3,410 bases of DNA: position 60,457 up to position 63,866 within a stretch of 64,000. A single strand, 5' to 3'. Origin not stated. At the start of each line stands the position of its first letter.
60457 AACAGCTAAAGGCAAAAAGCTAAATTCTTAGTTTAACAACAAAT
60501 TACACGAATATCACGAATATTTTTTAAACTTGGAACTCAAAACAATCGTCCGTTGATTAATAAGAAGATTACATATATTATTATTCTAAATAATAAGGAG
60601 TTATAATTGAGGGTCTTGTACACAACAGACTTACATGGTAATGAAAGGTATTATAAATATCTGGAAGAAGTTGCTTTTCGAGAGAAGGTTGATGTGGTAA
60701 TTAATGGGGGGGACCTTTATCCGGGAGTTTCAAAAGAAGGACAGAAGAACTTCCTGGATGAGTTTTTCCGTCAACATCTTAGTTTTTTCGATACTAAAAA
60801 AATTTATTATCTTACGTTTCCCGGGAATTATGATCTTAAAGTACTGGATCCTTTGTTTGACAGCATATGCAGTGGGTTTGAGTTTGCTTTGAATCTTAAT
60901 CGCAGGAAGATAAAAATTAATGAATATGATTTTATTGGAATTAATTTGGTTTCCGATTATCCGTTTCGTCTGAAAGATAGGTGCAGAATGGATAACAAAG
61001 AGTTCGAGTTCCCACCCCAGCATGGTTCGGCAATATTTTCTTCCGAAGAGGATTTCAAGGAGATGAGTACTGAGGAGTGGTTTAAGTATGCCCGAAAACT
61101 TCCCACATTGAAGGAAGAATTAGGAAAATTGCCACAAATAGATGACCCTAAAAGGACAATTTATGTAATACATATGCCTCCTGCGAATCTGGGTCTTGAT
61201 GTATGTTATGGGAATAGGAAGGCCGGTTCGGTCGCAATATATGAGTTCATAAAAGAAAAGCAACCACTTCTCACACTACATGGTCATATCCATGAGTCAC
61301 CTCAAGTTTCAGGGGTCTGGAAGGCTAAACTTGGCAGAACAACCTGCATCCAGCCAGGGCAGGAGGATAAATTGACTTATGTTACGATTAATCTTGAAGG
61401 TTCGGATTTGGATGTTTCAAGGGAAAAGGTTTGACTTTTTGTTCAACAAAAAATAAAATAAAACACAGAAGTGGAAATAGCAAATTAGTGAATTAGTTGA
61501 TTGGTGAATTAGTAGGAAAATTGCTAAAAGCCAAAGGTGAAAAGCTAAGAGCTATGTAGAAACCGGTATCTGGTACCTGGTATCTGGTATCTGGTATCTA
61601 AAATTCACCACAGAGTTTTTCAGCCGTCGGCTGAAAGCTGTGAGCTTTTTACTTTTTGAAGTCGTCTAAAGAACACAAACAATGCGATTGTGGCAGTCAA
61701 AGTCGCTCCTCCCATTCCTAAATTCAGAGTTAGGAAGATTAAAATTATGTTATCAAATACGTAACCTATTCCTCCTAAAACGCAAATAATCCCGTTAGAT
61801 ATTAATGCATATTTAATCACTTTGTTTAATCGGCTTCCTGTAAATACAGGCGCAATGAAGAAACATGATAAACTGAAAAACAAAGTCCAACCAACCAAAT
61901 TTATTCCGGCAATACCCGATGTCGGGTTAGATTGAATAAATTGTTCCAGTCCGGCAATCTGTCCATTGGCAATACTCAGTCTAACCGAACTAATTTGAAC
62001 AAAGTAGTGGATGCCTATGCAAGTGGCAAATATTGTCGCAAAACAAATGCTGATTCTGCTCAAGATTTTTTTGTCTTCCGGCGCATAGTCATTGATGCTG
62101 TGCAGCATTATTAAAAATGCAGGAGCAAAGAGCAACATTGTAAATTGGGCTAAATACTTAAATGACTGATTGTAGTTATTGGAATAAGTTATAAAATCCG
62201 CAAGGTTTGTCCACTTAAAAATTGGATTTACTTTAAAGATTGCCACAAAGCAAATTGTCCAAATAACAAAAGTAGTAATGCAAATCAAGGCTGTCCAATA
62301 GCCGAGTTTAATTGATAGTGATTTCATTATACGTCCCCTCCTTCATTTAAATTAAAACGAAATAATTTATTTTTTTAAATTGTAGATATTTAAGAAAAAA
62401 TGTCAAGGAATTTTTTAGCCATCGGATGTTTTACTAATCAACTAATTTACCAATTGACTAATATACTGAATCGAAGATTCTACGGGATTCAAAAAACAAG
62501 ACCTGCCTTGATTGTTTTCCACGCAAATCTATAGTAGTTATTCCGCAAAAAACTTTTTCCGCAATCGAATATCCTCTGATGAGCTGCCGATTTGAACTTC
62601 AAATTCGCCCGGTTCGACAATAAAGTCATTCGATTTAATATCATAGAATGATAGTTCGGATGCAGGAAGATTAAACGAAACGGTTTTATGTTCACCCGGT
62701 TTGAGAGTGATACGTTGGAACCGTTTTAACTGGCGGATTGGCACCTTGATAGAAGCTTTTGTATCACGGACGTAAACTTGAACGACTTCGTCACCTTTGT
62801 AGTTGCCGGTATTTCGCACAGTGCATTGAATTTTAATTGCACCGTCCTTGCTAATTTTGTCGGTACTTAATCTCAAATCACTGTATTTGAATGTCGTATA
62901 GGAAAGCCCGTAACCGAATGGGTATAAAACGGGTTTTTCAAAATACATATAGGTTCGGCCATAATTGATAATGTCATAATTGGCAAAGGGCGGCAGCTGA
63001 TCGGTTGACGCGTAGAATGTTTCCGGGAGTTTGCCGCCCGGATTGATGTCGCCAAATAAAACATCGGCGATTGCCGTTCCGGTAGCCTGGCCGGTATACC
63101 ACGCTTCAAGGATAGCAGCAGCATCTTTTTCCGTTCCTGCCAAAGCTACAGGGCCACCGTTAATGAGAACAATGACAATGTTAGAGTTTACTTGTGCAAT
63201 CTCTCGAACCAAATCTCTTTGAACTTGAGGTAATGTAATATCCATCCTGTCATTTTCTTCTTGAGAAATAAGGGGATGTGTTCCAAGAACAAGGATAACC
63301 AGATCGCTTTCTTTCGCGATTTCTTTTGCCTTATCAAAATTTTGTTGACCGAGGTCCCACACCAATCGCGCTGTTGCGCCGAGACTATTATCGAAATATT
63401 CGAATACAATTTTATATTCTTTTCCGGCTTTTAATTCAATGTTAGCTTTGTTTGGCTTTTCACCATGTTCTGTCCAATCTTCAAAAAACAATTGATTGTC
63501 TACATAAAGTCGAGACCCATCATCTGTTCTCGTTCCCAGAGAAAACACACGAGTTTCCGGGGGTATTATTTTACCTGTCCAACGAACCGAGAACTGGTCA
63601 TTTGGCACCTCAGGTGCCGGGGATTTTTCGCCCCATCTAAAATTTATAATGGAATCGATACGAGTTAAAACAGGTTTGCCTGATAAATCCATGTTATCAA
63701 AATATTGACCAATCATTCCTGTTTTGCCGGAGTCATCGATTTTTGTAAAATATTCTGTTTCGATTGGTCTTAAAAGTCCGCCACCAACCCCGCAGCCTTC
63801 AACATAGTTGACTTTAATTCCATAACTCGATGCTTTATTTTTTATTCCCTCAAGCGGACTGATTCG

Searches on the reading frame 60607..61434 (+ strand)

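Call 67: search_protein_families(library=pfam, proteins=[window:60607-61434:+], max_evalue=0.001)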
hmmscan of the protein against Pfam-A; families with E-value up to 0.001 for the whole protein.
window:60607-61434:+ (275 aa): 2 families
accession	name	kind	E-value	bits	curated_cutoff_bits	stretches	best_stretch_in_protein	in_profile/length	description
PF00149.33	Metallophos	-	3.6e-11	44.3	21.5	1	1-230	1-190/191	Calcineurin-like phosphoesterase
PF14582.11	Metallophos_3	-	8e-07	29.1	28.2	1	181-270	173-256/259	Metallophosphoesterase, calcineurin superfamily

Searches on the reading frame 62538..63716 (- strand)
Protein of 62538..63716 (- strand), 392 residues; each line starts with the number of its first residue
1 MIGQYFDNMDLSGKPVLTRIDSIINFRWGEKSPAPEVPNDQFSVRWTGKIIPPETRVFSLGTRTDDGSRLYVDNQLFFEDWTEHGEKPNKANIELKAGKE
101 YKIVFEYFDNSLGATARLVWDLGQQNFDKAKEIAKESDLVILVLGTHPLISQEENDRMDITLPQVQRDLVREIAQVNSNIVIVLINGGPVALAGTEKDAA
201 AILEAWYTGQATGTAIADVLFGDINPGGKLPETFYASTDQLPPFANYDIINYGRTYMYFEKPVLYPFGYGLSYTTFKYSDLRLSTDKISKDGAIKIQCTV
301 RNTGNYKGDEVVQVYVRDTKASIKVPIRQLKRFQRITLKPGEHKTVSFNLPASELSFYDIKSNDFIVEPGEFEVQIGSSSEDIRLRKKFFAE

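Call 67: search_protein_families(library=pfam, proteins=[window:62538-63716:-], max_evalue=0.001)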
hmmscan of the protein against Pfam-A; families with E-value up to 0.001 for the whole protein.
window:62538-63716:- (392 aa): 3 families
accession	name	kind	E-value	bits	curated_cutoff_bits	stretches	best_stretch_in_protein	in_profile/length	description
PF01915.27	Glyco_hydro_3_C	-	2.2e-44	152.2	31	1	99-273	58-200/200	Glycosyl hydrolase family 3 C-terminal domain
PF07691.17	PA14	-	2.1e-27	96.2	24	1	4-122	8-135/147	PA14 domain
PF14310.12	Fn3-like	-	2.8e-27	95.1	25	1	310-380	1-71/71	Fibronectin type III-like domain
